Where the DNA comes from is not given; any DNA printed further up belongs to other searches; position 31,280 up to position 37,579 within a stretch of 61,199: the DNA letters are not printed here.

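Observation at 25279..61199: Tandem pair of ~6,000-aa paralogous giant lipoprotein genes fills 58% of the window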

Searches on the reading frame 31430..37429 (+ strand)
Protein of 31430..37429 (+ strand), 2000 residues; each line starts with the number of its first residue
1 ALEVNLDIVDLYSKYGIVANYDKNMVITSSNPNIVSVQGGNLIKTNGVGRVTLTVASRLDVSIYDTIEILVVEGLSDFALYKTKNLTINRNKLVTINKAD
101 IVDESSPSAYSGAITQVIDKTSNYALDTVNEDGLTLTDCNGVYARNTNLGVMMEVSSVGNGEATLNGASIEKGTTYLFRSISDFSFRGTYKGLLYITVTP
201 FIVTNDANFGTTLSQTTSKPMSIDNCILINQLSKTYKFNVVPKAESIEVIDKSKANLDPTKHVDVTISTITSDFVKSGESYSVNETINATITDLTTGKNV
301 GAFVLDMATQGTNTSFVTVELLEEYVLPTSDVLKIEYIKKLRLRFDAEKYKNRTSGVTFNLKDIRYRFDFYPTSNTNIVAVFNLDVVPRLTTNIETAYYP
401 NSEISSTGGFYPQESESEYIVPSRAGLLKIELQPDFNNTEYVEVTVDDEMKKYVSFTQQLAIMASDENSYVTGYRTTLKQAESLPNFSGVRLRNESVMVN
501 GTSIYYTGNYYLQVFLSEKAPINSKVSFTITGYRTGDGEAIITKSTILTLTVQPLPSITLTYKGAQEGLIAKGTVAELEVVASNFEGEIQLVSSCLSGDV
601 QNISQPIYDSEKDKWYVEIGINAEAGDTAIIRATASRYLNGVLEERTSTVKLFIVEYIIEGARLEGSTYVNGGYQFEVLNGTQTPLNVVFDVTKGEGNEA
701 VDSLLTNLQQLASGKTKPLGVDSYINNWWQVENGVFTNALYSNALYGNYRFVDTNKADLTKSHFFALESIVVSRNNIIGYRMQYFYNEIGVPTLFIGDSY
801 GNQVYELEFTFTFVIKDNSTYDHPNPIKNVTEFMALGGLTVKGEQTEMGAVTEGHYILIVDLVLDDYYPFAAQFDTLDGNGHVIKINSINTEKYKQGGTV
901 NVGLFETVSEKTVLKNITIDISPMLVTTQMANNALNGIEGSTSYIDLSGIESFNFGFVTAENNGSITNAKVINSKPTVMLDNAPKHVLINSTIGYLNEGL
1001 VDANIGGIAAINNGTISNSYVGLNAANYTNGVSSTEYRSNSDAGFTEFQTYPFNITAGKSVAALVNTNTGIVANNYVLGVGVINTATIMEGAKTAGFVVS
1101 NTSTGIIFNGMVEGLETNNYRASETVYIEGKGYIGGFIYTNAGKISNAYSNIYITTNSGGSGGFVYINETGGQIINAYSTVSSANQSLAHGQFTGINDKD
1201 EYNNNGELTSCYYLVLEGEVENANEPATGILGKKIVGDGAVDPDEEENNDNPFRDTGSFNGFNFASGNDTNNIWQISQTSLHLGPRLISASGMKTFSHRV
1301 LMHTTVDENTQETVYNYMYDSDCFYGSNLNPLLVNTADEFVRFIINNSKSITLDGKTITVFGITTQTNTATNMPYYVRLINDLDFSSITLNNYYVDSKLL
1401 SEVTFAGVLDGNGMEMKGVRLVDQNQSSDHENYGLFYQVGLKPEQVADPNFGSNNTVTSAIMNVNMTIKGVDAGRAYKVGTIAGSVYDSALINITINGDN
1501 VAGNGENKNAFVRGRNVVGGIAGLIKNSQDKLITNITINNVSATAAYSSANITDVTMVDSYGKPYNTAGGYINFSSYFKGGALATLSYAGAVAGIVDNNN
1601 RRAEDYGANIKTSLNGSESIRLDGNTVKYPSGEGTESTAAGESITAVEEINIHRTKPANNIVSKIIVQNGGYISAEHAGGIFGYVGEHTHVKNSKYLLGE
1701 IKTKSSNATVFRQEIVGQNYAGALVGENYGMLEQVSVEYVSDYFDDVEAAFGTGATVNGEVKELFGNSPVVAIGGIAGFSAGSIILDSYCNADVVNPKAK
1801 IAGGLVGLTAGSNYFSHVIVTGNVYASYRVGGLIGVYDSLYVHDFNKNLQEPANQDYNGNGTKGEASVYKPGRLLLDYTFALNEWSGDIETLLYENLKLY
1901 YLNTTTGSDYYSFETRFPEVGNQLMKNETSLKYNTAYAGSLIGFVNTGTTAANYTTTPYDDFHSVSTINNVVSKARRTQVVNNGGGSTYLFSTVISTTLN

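Call 49: search_solved_structures(query=A5, max_evalue=1)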
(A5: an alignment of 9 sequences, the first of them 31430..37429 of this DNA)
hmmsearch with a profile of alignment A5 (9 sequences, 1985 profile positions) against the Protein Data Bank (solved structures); distinct sequences matched with E-value up to 1: 0.

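Call 94: search_protein_families(library=pfam, alignment_id=A5, max_evalue=0.01)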
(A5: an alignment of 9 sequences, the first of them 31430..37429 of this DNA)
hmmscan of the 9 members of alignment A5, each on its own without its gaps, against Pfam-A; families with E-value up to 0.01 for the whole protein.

A. member 1, window:31430-37429:+ (2000 aa): 0 families

B. families by the number of members that match (of 9 scanned): 3 families
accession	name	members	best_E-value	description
PF07581.17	Glug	1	0.00022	The GLUG motif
PF22076.2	Cep192_D6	1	0.0065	Cep192 domain 6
PF23017.2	WIV_2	1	0.0091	Tospovirus NSs-like, WIV_2 domain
